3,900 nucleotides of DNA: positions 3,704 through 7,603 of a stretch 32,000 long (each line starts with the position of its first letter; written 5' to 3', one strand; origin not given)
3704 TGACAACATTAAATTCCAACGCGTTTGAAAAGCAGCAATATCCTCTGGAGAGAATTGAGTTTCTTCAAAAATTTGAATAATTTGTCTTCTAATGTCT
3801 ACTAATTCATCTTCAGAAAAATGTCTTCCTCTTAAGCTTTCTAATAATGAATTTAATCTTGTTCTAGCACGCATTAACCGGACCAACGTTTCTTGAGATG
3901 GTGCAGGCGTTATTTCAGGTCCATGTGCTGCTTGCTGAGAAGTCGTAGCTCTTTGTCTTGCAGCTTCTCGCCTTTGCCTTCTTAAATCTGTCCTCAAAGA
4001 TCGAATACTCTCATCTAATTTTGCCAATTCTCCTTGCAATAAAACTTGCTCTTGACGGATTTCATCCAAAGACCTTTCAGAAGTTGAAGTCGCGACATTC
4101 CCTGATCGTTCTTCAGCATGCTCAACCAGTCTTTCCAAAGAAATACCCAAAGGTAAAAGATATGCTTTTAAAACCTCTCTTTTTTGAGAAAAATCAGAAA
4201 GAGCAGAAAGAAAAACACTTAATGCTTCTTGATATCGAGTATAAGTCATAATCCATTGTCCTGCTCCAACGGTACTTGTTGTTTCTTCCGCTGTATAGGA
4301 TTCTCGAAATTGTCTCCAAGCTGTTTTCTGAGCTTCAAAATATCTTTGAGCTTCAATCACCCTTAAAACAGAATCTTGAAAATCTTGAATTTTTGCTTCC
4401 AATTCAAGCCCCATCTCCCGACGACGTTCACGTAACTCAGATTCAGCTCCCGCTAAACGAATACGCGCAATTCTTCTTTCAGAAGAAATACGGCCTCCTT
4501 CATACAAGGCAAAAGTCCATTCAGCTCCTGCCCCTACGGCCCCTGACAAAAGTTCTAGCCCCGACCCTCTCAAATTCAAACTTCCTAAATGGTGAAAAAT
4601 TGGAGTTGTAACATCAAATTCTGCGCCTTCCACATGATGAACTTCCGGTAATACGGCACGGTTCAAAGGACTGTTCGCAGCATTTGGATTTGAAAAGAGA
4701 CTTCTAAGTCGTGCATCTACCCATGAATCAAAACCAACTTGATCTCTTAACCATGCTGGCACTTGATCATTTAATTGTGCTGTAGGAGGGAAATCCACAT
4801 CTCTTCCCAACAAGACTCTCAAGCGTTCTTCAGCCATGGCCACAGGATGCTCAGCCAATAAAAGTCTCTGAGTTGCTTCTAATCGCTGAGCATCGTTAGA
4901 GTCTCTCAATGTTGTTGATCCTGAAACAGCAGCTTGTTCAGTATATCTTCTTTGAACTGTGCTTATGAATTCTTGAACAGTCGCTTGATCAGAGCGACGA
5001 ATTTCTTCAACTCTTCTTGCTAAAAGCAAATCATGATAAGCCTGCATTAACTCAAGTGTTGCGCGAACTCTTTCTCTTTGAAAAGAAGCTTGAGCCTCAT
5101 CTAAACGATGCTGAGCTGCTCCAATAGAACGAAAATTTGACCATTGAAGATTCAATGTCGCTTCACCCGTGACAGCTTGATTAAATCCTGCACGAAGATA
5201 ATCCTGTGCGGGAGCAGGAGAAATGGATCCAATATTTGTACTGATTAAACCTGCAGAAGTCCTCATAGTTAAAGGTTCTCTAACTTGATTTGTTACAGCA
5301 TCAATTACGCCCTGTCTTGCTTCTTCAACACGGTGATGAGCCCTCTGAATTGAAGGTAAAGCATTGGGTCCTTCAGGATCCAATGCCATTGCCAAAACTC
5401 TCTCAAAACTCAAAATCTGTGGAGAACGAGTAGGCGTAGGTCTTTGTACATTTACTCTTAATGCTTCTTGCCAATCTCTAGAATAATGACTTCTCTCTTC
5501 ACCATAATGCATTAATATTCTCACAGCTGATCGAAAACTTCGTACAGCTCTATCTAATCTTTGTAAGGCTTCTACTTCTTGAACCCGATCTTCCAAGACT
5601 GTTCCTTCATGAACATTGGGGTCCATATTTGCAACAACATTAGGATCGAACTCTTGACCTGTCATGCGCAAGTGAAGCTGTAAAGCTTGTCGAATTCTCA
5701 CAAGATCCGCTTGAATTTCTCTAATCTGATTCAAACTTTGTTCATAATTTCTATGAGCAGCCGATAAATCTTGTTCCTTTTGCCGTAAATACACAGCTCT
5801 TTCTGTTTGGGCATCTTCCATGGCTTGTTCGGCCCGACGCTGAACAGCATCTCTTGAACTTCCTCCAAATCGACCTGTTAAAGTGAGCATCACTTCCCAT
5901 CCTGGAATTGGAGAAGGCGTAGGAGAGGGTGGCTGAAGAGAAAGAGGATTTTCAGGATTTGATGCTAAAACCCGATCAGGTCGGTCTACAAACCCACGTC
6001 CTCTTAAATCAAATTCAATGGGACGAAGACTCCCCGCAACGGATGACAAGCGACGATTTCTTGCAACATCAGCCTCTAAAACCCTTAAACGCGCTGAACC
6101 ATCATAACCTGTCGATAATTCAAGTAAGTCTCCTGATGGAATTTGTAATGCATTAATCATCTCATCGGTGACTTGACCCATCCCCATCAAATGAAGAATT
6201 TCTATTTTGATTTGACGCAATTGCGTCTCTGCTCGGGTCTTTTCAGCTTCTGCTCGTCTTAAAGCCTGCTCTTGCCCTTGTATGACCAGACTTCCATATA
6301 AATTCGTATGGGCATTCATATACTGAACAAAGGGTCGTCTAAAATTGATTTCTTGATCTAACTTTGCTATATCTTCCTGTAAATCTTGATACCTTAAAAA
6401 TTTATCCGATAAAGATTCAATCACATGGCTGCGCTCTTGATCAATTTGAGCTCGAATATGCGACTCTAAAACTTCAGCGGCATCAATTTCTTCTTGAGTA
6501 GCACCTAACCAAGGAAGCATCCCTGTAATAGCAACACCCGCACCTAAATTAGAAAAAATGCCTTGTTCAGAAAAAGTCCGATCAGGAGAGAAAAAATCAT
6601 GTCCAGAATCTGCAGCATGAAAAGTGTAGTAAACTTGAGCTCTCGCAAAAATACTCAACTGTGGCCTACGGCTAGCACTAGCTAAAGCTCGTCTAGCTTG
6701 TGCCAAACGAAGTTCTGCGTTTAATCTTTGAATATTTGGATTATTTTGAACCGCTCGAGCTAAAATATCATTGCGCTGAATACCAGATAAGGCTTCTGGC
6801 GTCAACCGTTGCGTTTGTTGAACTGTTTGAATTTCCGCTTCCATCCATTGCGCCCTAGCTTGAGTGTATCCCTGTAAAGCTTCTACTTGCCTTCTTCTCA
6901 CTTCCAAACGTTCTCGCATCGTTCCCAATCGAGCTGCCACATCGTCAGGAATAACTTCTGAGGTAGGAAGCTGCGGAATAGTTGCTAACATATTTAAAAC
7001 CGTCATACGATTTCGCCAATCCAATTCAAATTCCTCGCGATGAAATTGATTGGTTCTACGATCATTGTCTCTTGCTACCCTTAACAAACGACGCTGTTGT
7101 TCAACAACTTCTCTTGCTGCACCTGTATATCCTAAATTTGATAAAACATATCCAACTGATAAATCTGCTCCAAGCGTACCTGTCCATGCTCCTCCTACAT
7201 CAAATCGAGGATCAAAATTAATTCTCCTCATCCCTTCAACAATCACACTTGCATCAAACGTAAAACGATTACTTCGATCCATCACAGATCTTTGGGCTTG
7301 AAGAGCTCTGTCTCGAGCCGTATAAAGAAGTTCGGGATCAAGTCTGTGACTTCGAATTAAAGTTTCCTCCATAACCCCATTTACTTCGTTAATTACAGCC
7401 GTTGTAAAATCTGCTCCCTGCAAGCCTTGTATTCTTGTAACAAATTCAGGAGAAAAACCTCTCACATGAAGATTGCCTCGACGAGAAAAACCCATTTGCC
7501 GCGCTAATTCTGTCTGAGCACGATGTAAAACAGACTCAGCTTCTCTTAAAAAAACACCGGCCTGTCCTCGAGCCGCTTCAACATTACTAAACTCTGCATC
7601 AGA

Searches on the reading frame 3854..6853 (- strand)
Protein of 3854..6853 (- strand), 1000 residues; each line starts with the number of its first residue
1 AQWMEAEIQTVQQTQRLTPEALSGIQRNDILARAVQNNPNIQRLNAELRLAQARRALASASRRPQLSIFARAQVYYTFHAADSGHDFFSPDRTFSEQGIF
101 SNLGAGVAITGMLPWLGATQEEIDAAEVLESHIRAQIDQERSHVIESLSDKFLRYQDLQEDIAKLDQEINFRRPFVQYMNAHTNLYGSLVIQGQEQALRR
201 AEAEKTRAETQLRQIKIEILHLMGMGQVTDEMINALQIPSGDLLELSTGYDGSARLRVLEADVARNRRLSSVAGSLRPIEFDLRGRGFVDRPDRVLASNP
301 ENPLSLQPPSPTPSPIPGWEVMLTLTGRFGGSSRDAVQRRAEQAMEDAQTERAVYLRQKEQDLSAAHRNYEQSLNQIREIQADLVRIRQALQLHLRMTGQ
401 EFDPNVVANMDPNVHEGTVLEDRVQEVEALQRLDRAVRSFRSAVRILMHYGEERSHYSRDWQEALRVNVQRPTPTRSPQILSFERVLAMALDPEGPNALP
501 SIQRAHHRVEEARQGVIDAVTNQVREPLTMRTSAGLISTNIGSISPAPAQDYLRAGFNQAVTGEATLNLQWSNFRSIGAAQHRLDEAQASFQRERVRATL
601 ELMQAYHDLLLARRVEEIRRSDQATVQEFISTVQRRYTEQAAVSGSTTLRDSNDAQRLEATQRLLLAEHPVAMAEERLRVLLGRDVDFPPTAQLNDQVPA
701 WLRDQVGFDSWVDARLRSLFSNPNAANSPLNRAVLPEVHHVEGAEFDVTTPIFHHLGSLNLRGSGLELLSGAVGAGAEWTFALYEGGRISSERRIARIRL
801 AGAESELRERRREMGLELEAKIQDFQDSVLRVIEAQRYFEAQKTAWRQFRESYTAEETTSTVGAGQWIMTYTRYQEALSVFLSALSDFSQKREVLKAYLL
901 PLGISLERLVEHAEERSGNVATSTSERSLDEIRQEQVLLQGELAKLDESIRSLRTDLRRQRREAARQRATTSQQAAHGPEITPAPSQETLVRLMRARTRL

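Call 6: search_protein_families(library=pfam, proteins=[window:3854-6853:-], max_evalue=1)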
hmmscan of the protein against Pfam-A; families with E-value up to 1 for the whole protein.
window:3854-6853:- (1000 aa): 2 families
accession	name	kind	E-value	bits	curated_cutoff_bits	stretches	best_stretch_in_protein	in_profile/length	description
PF02321.23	OEP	-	4e-22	79.4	22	4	29-224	3-187/187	Outer membrane efflux protein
PF20651.3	EXOC6_Sec15_N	-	0.98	9.8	27.2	0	924-972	26-74/170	Exocyst complex component EXOC6/Sec15, N-terminal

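Call 47: search_protein_families(library=ncbifam, proteins=[window:3854-6853:-], max_evalue=1)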
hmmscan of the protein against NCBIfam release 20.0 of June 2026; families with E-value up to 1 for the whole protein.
window:3854-6853:- (1000 aa): 2 families
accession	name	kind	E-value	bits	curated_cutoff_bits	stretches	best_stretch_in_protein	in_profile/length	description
TIGR01844.1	type_I_sec_TolC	subfamily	0.00011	21.4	225.15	1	571-854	85-356/414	TolC family outer membrane protein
NF009477.0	PRK12843.1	equivalog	0.077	11.4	758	1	424-460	178-214/578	FAD-dependent oxidoreductase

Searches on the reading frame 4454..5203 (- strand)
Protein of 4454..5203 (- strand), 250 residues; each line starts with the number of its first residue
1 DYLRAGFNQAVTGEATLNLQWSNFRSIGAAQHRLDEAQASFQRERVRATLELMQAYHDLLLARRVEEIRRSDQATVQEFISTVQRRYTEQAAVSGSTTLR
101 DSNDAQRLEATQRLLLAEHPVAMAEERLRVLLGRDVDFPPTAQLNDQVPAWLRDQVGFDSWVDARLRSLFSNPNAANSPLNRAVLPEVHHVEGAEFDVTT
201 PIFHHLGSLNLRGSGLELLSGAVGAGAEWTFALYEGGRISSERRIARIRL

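Call 53: search_protein_families(library=pfam, proteins=[window:4454-5203:-], max_evalue=0.1)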
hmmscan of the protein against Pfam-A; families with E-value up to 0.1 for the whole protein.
window:4454-5203:- (250 aa): 3 families
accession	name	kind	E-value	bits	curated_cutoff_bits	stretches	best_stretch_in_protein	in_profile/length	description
PF02321.23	OEP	-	1.4e-07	32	22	1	15-133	70-187/187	Outer membrane efflux protein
PF09476.15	Pilus_CpaD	-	0.062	13.5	31.1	1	29-123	10-107/200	Pilus biogenesis CpaD protein (pilus_cpaD)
PF09119.15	SicP-binding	-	0.095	13.1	25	0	62-94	26-58/84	SicP binding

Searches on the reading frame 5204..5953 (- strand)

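Call 53: search_protein_families(library=pfam, proteins=[window:5204-5953:-], max_evalue=0.1)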
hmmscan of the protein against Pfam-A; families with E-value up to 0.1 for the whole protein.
window:5204-5953:- (250 aa): 1 family
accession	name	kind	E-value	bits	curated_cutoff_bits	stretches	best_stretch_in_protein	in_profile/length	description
PF20570.3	DUF6779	-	0.016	16.3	28.1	1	36-105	30-98/108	Domain of unknown function (DUF6779)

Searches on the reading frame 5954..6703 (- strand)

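Call 53: search_protein_families(library=pfam, proteins=[window:5954-6703:-], max_evalue=0.1)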
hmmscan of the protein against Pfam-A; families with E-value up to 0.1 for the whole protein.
window:5954-6703:- (250 aa): 2 families
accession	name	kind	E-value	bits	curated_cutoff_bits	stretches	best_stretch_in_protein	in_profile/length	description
PF02321.23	OEP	-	1e-05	25.8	22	1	2-174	26-187/187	Outer membrane efflux protein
PF14197.11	Cep57_CLD_2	-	0.041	14.4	27.1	1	85-119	27-61/67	Centrosome localisation domain of PPC89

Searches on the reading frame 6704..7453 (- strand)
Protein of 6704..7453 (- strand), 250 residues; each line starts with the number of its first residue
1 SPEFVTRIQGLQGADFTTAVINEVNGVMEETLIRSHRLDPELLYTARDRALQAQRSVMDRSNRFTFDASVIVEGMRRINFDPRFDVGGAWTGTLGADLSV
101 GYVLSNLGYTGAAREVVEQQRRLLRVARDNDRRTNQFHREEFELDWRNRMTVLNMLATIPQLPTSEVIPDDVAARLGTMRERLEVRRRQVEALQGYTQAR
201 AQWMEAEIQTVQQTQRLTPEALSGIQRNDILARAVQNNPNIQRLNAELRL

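Call 53: search_protein_families(library=pfam, proteins=[window:6704-7453:-], max_evalue=0.1)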
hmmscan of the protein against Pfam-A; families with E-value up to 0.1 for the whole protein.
window:6704-7453:- (250 aa): 1 family
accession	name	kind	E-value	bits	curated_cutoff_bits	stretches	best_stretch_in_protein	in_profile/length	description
PF13560.12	HTH_31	-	0.055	14.2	27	1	173-209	3-39/64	Helix-turn-helix domain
